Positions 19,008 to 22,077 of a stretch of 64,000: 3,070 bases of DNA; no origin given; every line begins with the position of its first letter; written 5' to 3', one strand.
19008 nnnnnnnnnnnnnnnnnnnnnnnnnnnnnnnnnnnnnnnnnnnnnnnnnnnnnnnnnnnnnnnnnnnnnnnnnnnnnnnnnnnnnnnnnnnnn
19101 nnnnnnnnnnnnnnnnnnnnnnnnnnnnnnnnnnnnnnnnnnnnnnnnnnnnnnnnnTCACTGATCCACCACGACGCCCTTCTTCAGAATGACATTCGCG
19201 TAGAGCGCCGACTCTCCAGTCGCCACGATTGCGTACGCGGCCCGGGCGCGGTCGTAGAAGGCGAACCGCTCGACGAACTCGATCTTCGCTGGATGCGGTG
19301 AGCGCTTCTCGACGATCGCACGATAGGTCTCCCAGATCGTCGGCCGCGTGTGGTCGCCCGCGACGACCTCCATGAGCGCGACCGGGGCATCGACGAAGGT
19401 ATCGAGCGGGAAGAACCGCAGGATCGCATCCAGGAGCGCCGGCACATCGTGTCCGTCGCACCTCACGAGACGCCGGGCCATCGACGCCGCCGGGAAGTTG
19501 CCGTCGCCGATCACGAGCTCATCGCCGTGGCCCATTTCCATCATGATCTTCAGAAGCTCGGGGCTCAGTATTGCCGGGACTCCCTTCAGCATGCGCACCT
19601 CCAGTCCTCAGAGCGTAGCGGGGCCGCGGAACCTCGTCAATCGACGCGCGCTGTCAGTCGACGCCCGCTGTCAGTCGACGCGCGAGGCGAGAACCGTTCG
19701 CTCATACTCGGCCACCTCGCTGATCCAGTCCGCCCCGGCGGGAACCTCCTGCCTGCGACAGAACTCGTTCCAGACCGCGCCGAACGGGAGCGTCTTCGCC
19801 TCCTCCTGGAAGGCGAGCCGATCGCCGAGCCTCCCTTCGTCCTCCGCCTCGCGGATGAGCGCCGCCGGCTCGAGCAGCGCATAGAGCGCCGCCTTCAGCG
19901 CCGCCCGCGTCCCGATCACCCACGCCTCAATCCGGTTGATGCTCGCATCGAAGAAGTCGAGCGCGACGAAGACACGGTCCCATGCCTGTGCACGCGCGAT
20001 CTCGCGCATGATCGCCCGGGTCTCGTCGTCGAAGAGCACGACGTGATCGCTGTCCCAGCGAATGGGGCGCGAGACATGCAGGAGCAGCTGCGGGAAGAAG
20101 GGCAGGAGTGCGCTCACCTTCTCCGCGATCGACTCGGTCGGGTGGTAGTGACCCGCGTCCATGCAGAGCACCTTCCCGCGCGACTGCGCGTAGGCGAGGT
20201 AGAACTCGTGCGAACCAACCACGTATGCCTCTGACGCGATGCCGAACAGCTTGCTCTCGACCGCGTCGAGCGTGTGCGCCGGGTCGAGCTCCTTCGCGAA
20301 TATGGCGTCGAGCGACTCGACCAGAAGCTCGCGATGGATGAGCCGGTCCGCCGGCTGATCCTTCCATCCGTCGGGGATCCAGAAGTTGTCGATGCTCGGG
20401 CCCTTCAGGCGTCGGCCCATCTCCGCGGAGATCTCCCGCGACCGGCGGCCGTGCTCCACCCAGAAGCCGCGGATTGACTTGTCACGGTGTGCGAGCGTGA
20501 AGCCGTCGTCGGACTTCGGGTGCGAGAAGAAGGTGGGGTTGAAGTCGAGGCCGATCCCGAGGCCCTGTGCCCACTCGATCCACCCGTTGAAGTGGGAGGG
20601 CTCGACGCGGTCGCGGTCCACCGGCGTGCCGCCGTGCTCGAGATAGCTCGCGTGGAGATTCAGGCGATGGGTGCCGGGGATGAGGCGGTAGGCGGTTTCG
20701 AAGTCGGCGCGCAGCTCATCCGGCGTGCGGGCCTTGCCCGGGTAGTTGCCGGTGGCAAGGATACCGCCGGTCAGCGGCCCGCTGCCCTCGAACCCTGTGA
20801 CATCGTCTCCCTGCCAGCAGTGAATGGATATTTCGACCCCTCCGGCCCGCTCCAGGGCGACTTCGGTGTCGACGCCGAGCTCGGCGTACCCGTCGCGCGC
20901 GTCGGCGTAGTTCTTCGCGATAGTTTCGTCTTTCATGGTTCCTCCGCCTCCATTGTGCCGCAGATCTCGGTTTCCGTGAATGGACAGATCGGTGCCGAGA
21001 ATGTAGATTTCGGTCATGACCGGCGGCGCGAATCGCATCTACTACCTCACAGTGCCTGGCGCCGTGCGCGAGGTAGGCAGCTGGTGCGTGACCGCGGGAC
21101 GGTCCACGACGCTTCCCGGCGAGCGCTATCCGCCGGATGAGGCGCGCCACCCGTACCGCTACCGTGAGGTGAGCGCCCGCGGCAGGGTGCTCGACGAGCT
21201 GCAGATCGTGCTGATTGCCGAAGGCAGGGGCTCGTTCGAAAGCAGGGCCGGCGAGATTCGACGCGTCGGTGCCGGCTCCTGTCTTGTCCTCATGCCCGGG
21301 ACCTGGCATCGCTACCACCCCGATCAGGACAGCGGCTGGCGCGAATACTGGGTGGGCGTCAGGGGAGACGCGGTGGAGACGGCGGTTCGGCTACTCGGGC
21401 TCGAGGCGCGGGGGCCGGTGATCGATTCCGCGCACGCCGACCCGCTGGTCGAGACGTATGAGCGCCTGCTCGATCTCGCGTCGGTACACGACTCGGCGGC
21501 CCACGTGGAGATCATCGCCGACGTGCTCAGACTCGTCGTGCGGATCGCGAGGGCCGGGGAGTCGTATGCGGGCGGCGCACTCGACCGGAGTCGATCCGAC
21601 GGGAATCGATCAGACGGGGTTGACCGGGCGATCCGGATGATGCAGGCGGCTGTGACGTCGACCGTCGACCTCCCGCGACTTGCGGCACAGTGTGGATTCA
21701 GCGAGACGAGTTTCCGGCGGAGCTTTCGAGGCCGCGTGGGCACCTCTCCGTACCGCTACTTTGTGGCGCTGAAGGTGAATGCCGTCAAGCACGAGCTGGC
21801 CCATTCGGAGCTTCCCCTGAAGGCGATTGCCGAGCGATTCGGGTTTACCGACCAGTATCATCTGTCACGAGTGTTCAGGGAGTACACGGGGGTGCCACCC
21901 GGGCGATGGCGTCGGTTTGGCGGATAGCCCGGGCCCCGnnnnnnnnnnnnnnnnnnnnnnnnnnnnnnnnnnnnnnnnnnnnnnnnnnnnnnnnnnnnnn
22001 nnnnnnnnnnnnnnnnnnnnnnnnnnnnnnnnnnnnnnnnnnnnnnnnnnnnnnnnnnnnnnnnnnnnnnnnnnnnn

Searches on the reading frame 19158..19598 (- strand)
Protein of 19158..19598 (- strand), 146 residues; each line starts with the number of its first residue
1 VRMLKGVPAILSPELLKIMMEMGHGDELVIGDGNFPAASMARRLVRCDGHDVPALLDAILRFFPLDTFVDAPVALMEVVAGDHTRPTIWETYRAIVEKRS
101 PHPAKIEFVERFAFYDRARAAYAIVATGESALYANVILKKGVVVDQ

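Call 3: search_protein_families(library=pfam, proteins=[window:19158-19598:-], max_evalue=0.01)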
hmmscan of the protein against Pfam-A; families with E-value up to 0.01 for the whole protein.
window:19158-19598:- (146 aa): 1 family
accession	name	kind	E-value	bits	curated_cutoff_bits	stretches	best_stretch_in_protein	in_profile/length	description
PF05025.18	RbsD_FucU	-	5.2e-45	153.7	25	1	6-143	2-138/138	RbsD / FucU transport protein family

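Call 4: search_protein_families(library=ncbifam, proteins=[window:19158-19598:-], max_evalue=0.01)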
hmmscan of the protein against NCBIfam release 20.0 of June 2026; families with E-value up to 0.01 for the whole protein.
window:19158-19598:- (146 aa): 2 families
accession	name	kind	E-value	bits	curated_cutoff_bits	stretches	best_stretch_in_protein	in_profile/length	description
NF011949.0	PRK15420.1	equivalog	1e-41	142.3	141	1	3-143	1-139/140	L-fucose mutarotase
NF008761.0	PRK11797.1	equivalog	9.9e-14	51.8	93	1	9-143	5-138/139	D-ribose pyranase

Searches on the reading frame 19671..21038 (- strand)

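Call 3: search_protein_families(library=pfam, proteins=[window:19671-21038:-], max_evalue=0.01)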
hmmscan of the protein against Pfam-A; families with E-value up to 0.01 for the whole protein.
window:19671-21038:- (455 aa): 1 family
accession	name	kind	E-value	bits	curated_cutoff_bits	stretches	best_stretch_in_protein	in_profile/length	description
PF06134.17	RhaA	-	2.4e-188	627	22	1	39-453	2-417/417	L-rhamnose isomerase (RhaA)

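Call 4: search_protein_families(library=ncbifam, proteins=[window:19671-21038:-], max_evalue=0.01)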
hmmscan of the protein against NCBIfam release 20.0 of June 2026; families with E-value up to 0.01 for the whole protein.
window:19671-21038:- (455 aa): 2 families
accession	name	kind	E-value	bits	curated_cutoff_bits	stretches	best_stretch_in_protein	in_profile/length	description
NF002203.0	PRK01076.1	equivalog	1.2e-196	653.8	572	1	37-453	2-418/419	L-rhamnose isomerase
TIGR01748.1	rhaA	equivalog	7.7e-185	614.9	584.95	1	40-453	1-414/414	L-rhamnose isomerase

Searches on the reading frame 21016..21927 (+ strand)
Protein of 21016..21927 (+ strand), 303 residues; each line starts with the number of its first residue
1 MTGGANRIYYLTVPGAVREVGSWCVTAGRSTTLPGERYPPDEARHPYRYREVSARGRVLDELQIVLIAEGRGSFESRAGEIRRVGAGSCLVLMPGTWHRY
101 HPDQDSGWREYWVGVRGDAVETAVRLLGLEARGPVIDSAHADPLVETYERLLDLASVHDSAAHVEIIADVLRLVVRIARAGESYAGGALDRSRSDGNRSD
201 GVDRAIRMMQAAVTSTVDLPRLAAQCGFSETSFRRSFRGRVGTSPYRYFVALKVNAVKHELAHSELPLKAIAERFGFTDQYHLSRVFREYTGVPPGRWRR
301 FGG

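Call 3: search_protein_families(library=pfam, proteins=[window:21016-21927:+], max_evalue=0.01)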
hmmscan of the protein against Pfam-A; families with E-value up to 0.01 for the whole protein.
window:21016-21927:+ (303 aa): 5 families
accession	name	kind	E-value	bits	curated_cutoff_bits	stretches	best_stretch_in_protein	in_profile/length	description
PF12833.13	HTH_18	-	8.3e-20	71.3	33.6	1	222-300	1-79/80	Helix-turn-helix domain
PF02311.25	AraC_binding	-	1.6e-16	60.7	21.1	1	40-155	2-116/135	AraC-like ligand binding domain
PF00165.29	HTH_AraC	-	7.1e-15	55.1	26.6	2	262-300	2-42/42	Bacterial regulatory helix-turn-helix proteins, AraC family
PF07883.17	Cupin_2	-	0.00011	22.2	27.2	1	61-104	19-60/70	Cupin domain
PF12852.13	Cupin_6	-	0.0084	16.3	26.7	0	43-105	22-79/183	Cupin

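Call 4: search_protein_families(library=ncbifam, proteins=[window:21016-21927:+], max_evalue=0.01)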
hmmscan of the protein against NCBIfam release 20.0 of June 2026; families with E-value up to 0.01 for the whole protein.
window:21016-21927:+ (303 aa): 25 families
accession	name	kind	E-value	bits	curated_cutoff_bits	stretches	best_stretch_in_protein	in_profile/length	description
NF006902.0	PRK09393.1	equivalog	3.7e-14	52.6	425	1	172-300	194-320/327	transcriptional regulator FtrA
NF007860.0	PRK10572.1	equivalog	2.5e-13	49.5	208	1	201-300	184-283/292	arabinose operon transcriptional regulator AraC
TIGR04094.1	adjacent_YSIRK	equivalog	3.6e-13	49.2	200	1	197-298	282-382/383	YSIRK-targeted surface antigen transcriptional regulator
NF008564.0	PRK11511.1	equivalog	4.9e-11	42.9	202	1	209-299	18-108/127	MDR efflux pump AcrAB transcriptional activator MarA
NF012198.0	MarA_TF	equivalog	8.5e-11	42.1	250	1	209-299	18-108/124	MDR efflux pump AcrAB transcriptional activator MarA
NF010025.2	PRK13500.1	equivalog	1.5e-10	41.2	525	1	197-300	173-276/282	HTH-type transcriptional activator RhaR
NF052371.1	TransRegGbdRPseu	equivalog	2.6e-10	39.9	480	1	204-299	229-324/365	choline metabolism transcriptional regulator GbdR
NF049968.1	QhpR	equivalog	1.1e-09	37.9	250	1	168-299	152-284/284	AraC-like transcriptional regulator QhpR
NF050186.1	TransRegGliRPseudo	equivalog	1.5e-09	37.7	570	1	253-300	288-335/338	AraC family transcriptional regulator GliR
NF010028.0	PRK13503.1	equivalog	1.5e-09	37.7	288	1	197-295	168-266/278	HTH-type transcriptional activator RhaS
NF049932.1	TranspRegBtr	equivalog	3.7e-09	35.7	900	1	200-297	164-261/531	bacillibactin transport transcriptional regulator Btr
NF010026.0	PRK13501.1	equivalog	3.9e-09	36.1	363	1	202-300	178-276/290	HTH-type transcriptional activator RhaR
NF010027.0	PRK13502.1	equivalog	1.4e-08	34.6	384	1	198-301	174-277/282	HTH-type transcriptional activator RhaR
NF047788.1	TransRegPocR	equivalog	4.7e-08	32.6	500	1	144-300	130-289/296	transcriptional regulator PocR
NF047455.1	TF_Staph_AryK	equivalog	4.7e-08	31.7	850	1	200-300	157-257/759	transcriptional regulator AryK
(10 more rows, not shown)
